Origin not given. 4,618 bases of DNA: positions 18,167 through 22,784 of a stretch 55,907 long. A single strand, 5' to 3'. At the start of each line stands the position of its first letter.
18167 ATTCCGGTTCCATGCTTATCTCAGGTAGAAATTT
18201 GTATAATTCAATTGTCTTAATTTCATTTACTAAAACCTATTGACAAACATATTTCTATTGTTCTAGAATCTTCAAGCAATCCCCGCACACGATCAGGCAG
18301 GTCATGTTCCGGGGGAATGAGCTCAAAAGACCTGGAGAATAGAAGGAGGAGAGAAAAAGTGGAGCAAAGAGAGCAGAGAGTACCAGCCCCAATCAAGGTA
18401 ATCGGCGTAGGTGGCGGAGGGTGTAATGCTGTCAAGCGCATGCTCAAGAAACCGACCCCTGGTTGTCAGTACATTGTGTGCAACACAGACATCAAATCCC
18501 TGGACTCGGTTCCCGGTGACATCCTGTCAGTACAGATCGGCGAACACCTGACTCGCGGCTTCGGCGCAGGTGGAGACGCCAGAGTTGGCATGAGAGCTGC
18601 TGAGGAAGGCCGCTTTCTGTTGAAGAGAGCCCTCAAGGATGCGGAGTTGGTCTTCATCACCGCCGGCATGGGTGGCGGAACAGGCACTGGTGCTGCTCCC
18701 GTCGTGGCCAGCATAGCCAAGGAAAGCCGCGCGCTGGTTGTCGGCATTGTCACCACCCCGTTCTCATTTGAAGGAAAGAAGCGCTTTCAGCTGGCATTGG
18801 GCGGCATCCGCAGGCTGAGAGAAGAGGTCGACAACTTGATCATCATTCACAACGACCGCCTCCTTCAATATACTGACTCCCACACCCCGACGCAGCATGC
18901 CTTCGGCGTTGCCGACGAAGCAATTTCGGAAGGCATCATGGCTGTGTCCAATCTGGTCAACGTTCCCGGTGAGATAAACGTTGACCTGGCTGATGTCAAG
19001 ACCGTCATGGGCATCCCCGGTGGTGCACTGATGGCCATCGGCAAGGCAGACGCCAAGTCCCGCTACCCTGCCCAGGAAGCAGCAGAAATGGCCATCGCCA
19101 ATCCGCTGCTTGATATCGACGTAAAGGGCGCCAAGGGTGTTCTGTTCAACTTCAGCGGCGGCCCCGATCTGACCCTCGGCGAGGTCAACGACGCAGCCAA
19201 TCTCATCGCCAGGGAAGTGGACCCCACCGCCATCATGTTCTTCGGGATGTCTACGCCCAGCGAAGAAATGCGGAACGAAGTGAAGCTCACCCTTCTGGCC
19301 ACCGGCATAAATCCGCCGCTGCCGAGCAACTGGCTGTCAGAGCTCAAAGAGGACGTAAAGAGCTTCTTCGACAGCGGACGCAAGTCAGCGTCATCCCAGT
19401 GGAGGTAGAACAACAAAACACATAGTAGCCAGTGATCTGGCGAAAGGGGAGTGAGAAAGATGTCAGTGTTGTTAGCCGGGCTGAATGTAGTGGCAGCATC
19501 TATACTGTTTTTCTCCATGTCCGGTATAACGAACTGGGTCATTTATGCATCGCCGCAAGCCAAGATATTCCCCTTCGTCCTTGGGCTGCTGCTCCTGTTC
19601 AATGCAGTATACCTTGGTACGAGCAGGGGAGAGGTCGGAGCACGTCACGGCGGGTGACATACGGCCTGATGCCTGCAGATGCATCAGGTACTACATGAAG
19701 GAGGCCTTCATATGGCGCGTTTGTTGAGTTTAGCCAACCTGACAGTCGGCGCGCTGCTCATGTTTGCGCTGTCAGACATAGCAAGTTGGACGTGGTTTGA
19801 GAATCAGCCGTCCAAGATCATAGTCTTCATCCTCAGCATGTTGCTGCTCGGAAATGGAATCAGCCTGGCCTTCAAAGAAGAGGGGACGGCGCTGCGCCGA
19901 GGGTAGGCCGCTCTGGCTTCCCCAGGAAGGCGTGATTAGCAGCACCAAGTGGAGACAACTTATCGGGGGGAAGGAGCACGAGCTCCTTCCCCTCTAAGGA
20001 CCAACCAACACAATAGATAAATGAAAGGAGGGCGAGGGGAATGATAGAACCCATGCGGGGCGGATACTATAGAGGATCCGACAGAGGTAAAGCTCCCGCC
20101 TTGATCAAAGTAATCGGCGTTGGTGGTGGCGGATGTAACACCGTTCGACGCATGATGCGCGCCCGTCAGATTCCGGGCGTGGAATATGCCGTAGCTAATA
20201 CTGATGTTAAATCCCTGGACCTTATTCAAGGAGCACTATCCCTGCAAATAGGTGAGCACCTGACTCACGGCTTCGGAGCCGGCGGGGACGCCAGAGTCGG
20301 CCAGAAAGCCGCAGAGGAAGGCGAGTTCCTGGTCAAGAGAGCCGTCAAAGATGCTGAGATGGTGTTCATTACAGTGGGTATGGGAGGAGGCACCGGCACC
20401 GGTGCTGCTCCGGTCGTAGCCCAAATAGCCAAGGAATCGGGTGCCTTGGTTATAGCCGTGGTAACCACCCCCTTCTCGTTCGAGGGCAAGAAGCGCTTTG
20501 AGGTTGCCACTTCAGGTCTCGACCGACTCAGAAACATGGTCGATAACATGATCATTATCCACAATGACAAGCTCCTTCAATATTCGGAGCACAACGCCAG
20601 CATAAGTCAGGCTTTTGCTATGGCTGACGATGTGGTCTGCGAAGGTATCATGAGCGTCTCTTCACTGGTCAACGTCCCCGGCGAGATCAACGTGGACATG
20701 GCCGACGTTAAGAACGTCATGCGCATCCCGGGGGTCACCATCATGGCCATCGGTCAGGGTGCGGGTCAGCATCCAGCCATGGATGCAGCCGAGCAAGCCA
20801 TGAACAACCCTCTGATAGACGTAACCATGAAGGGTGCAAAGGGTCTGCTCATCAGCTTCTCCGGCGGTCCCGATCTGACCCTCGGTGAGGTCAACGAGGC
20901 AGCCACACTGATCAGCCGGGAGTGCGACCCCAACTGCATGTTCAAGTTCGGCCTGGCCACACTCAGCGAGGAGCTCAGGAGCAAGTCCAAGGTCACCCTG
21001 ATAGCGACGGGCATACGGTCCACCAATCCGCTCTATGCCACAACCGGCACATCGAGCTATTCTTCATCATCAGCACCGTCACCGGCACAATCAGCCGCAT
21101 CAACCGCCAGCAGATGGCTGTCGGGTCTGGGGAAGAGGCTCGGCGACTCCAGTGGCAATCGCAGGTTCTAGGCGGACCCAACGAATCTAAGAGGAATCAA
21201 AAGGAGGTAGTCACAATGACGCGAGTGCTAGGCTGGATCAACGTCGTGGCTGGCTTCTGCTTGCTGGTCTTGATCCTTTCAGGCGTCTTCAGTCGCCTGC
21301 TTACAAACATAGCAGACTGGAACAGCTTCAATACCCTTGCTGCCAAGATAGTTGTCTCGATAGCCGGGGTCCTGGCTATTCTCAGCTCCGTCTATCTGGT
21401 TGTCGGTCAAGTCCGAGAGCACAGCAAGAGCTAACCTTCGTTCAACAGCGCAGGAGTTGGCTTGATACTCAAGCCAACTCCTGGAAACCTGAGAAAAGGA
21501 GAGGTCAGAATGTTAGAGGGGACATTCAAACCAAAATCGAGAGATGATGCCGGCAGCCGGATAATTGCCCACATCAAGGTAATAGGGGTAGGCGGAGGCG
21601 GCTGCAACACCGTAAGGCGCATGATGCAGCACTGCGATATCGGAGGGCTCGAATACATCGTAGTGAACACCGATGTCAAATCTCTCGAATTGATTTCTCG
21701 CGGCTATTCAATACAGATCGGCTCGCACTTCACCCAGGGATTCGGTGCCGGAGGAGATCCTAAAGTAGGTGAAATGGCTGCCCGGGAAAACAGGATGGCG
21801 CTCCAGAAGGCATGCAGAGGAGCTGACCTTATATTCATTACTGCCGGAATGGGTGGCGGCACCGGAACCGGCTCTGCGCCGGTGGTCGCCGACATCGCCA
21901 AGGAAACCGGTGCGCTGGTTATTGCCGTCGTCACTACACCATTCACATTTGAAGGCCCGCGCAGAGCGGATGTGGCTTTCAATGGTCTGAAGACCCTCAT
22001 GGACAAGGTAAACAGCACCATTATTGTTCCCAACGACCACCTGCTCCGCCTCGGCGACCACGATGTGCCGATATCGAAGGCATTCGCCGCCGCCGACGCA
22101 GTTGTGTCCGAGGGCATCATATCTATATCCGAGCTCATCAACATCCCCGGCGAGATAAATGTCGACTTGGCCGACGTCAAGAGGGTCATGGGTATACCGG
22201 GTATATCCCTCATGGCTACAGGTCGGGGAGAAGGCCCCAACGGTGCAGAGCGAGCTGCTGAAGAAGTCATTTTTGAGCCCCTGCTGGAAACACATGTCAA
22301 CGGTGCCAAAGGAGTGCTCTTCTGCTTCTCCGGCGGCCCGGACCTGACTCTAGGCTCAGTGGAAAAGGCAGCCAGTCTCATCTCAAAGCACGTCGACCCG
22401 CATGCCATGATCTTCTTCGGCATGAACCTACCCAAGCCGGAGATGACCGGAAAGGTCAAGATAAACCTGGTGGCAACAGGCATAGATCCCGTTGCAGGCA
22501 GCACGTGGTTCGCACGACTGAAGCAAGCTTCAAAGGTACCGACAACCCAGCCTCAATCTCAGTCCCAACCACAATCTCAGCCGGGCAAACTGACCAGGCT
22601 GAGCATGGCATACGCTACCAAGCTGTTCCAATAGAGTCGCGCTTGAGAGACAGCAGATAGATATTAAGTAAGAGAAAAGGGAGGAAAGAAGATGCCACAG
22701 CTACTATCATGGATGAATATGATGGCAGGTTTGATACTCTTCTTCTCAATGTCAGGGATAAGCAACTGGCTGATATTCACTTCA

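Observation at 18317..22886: Tandem array of three intact FtsZ paralogues, each with its own small two-TM partner gene, outside any dcw/ftsA context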

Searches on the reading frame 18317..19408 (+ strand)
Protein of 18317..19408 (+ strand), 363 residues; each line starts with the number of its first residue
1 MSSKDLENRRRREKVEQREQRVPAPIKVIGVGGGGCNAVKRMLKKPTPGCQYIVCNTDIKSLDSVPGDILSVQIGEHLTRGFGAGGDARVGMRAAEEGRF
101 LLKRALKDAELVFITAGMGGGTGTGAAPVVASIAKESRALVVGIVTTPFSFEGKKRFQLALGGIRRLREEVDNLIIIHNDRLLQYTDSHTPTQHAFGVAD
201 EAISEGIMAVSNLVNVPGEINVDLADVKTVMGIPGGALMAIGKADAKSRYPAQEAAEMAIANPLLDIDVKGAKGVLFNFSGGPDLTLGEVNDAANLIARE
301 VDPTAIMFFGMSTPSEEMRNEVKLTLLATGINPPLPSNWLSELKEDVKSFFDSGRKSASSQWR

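Call 3: search_protein_families(library=pfam, proteins=[window:18317-19408:+], max_evalue=0.01)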
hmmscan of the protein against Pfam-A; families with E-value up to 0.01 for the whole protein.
window:18317-19408:+ (363 aa): 2 families
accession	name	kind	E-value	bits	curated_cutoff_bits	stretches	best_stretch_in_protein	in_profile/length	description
PF00091.31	Tubulin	-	3.3e-41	142.1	33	1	26-185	2-188/190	Tubulin/FtsZ family, GTPase domain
PF12327.13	FtsZ_C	-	4.5e-25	88.2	27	1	235-331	1-94/95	FtsZ family, C-terminal domain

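Call 7: find_related_loci(query=window:18317-19408:+, collection=genome_contigs, flank=10000)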
Query window:18317-19408:+ (363 aa) in genome_contigs; peptide patterns used: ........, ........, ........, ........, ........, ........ (x = any residue, [..] = any of these).
348 stretches matched a pattern; 116 encode a relative of the query (tblastn E <= 1e-3); the best 80 are kept; 80 distinct loci.
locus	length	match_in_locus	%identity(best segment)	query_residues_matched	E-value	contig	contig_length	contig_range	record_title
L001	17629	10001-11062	91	4-362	0e+0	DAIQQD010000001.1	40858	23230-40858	MAG TPA_asm: Chloroflexota bacterium isolate CTOTU25591 NODE_134_length_40858_cov_10.135995, whole genome shotgun sequen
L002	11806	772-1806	91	12-357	0e+0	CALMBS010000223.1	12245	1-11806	MAG TPA_asm: uncultured Chloroflexi bacterium isolate SRR8859388_bin.22_CONCOCT_v1.1_MAG genome assembly, contig: ERZ164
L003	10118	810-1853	92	9-357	0e+0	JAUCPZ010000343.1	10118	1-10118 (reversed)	MAG: Dehalococcoidia bacterium isolate Bin_016 k127_976537, whole genome shotgun sequence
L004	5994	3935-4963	91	14-357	0e+0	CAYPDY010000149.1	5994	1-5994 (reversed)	MAG TPA_asm: uncultured Dehalococcoidia bacterium isolate SRP192927_co7_33 genome assembly, contig: NODE_30761_length_59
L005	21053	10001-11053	89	14-362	0e+0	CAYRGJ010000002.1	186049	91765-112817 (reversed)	MAG TPA_asm: uncultured Dehalococcoidia bacterium isolate SRP192927_co6_610 genome assembly, contig: NODE_24_length_1860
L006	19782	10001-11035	83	7-351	6e-179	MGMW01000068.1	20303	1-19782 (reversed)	MAG: Chloroflexi bacterium RBG_13_53_26 RBG_13_scaffold_2710, whole genome shotgun sequence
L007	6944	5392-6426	82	7-351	4e-179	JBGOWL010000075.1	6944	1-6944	MAG: Dehalococcoidia bacterium isolate OBJ_0618_130150_93 k141_1124858_length_6944_cov_11.0000, whole genome shotgun seq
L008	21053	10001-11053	80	11-361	4e-177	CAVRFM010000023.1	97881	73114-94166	MAG: uncultured Chloroflexia bacterium isolate MFD04492.bin.1.138 genome assembly, contig: contig_64906, whole genome sh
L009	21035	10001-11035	81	7-351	1e-175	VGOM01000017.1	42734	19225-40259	MAG: Chloroflexi bacterium isolate M_DeepCast_400m_m2_020 M_DeepCast_400m_m2_020_Ga0194112_10000947, whole genome shotgu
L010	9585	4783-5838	79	10-361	3e-162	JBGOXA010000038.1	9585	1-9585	MAG: Dehalococcoidia bacterium isolate OBJ_0618_130150_78 k141_3429007_length_9585_cov_26.4677, whole genome shotgun seq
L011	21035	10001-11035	89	13-357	0e+0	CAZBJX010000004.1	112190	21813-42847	MAG TPA_asm: uncultured Dehalococcoidia bacterium isolate binchicken_co60_376 genome assembly, contig: NODE_208_length_1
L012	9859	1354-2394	67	2-348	4e-142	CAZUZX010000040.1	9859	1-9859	MAG TPA_asm: uncultured Dehalococcoidia bacterium isolate binchicken_co383_164 genome assembly, contig: NODE_2487_length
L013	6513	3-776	79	99-356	8e-127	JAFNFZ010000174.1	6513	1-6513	MAG: Chloroflexota bacterium isolate bin_27 PROKKA_contig000174, whole genome shotgun sequence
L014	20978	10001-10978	59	20-351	5e-103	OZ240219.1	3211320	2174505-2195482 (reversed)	MAG: Dehalococcoidia bacterium isolate 2031b148-c4c3-4f6c-84be-114f427fa112 genome assembly, chromosome: 1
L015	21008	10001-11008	56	20-351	6e-99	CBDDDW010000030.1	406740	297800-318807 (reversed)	MAG: Dehalococcoidia bacterium isolate 9f6fb6b0-17a9-46aa-8c0f-e8d1727f8334 genome assembly, contig: contig_30, whole ge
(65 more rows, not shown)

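Call 42: search_protein_families(library=ncbifam, proteins=[window:18317-19408:+], max_evalue=0.01)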
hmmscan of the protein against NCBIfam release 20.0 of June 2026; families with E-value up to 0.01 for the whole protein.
window:18317-19408:+ (363 aa): 1 family
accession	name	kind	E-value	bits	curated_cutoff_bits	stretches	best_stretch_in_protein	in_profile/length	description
TIGR00065.1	ftsZ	equivalog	2e-105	353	295.2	1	11-334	5-327/353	cell division protein FtsZ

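Call 79: search_protein_families(library=padloc, proteins=[window:18317-19408:+], max_evalue=0.01)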
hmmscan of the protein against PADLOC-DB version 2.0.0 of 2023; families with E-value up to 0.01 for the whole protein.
window:18317-19408:+ (363 aa): 0 families

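Call 80: search_solved_structures(query=window:18317-19408:+, max_evalue=1e-30)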
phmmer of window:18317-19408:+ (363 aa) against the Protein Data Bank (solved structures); distinct sequences matched with E-value up to 1e-30: 49.
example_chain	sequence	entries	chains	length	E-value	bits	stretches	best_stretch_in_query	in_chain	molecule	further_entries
2vam_A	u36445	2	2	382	1.1e-87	297.9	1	24-331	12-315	CELL DIVISION PROTEIN FTSZ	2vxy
2rhh_A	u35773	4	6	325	1.1e-87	297.9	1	24-331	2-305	Cell Division Protein ftsZ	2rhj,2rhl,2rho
4u39_A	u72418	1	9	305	3.6e-87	296.2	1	24-330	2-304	Cell division protein FtsZ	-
4dxd_A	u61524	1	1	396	1.9e-83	283.9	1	24-333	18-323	Cell division protein FtsZ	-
4m8i_A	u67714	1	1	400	2.2e-83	283.7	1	24-336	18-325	Cell division protein FtsZ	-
3vo8_A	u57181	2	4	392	4.4e-83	282.7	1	24-333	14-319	Cell division protein FtsZ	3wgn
5xdv_A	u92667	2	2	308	1.5e-82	281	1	24-331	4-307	Cell division protein FtsZ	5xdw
7ojz_A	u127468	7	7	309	2.5e-82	280.3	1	24-331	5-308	Cell division protein FtsZ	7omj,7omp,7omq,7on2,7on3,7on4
7ohh_A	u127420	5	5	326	2.5e-82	280.2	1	24-331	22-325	Cell division protein FtsZ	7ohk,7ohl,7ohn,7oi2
6rvm_A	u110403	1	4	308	2.6e-82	280.2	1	24-331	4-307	Cell division protein FtsZ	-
3vo9_A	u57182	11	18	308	2.7e-82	280.1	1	24-331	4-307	Cell division protein FtsZ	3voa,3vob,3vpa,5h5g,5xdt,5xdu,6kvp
6rvn_A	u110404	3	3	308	3.8e-82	279.6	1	24-330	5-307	Cell division protein FtsZ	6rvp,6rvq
6yd1_A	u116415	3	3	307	4.2e-82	279.5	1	24-330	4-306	Cell division protein FtsZ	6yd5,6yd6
7ojc_A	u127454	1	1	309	5.8e-82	279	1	24-331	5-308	Cell division protein FtsZ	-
3wgj_A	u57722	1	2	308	6.2e-82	279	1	24-331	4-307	Cell division protein FtsZ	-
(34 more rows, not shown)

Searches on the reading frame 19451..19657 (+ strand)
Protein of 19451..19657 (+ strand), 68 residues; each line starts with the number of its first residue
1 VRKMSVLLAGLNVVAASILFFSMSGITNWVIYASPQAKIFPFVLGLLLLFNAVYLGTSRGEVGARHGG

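Call 3: search_protein_families(library=pfam, proteins=[window:19451-19657:+], max_evalue=0.01)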
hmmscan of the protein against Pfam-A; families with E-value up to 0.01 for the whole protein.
window:19451-19657:+ (68 aa): 0 families

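Call 57: search_protein_families(library=pfam, proteins=[window:19460-19657:+], max_evalue=1)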
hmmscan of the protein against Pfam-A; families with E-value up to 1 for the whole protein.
window:19460-19657:+ (65 aa): 2 families
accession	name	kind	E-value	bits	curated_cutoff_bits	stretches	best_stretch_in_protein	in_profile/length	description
PF07331.16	TctB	-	0.023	15.3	29.1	1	8-52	5-47/137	Tripartite tricarboxylate transporter TctB family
PF16020.10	Deltameth_res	-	0.11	12.8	27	1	3-27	24-48/52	Deltamethrin resistance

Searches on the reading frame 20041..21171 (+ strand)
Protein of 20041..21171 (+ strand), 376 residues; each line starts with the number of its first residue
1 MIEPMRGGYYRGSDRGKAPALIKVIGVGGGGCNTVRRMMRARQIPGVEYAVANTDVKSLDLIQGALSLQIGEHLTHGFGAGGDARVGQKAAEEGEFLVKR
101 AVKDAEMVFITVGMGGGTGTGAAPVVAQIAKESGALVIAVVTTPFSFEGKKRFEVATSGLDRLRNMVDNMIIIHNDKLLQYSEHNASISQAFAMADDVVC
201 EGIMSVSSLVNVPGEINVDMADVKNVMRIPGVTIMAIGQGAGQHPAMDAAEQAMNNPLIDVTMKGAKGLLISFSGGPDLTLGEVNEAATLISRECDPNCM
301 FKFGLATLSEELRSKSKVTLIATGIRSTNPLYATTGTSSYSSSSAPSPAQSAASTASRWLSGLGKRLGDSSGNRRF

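Call 3: search_protein_families(library=pfam, proteins=[window:20041-21171:+], max_evalue=0.01)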
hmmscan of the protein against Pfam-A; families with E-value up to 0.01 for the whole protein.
window:20041-21171:+ (376 aa): 2 families
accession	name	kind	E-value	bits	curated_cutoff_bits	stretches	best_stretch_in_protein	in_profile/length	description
PF00091.31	Tubulin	-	1.5e-42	146.5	33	1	22-181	2-188/190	Tubulin/FtsZ family, GTPase domain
PF12327.13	FtsZ_C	-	6.6e-24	84.5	27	1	231-325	1-94/95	FtsZ family, C-terminal domain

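Call 42: search_protein_families(library=ncbifam, proteins=[window:20041-21171:+], max_evalue=0.01)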
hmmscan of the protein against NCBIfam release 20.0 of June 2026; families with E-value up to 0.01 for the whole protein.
window:20041-21171:+ (376 aa): 1 family
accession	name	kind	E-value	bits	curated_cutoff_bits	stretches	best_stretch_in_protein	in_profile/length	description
TIGR00065.1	ftsZ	equivalog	2.1e-102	343.1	295.2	1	19-335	17-334/353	cell division protein FtsZ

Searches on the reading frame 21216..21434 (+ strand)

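Call 3: search_protein_families(library=pfam, proteins=[window:21216-21434:+], max_evalue=0.01)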
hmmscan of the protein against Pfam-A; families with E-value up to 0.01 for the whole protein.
window:21216-21434:+ (72 aa): 1 family
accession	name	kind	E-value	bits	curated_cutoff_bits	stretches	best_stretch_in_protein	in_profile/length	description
PF04893.22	Yip1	-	0.0073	16.6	28.6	1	11-67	99-145/173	Yip1 domain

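Call 42: search_protein_families(library=ncbifam, proteins=[window:21216-21434:+], max_evalue=0.01)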
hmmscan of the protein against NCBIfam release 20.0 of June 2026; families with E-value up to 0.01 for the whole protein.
window:21216-21434:+ (72 aa): 0 families

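Call 79: search_protein_families(library=padloc, proteins=[window:21216-21434:+], max_evalue=0.01)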
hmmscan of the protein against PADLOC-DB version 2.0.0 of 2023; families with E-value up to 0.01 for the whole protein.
window:21216-21434:+ (72 aa): 0 families

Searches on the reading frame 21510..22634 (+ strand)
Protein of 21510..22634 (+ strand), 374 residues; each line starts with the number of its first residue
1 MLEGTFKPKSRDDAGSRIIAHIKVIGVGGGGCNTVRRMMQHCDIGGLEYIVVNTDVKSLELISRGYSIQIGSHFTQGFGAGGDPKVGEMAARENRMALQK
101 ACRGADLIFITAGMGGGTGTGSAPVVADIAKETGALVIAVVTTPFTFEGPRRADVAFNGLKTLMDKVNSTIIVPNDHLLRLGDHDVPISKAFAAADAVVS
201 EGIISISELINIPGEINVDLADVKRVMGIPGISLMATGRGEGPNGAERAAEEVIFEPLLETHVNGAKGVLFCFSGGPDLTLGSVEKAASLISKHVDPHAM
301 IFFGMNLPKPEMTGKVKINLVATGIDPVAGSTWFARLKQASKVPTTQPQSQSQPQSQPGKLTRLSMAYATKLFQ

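Call 3: search_protein_families(library=pfam, proteins=[window:21510-22634:+], max_evalue=0.01)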
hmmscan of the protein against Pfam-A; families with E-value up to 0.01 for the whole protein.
window:21510-22634:+ (374 aa): 3 families
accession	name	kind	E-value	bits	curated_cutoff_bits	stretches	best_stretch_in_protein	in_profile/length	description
PF00091.31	Tubulin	-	3.2e-42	145.4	33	1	22-181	2-188/190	Tubulin/FtsZ family, GTPase domain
PF12327.13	FtsZ_C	-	2.2e-22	79.6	27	1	231-326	1-95/95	FtsZ family, C-terminal domain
PF13809.12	Tubulin_2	-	0.0054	16.5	27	0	100-165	157-230/356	Tubulin like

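Call 42: search_protein_families(library=ncbifam, proteins=[window:21510-22634:+], max_evalue=0.01)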
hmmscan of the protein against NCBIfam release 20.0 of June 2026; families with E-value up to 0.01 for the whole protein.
window:21510-22634:+ (374 aa): 1 family
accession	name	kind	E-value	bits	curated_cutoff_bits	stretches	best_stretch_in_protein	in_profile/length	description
TIGR00065.1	ftsZ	equivalog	2.3e-101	339.7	295.2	1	19-331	17-330/353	cell division protein FtsZ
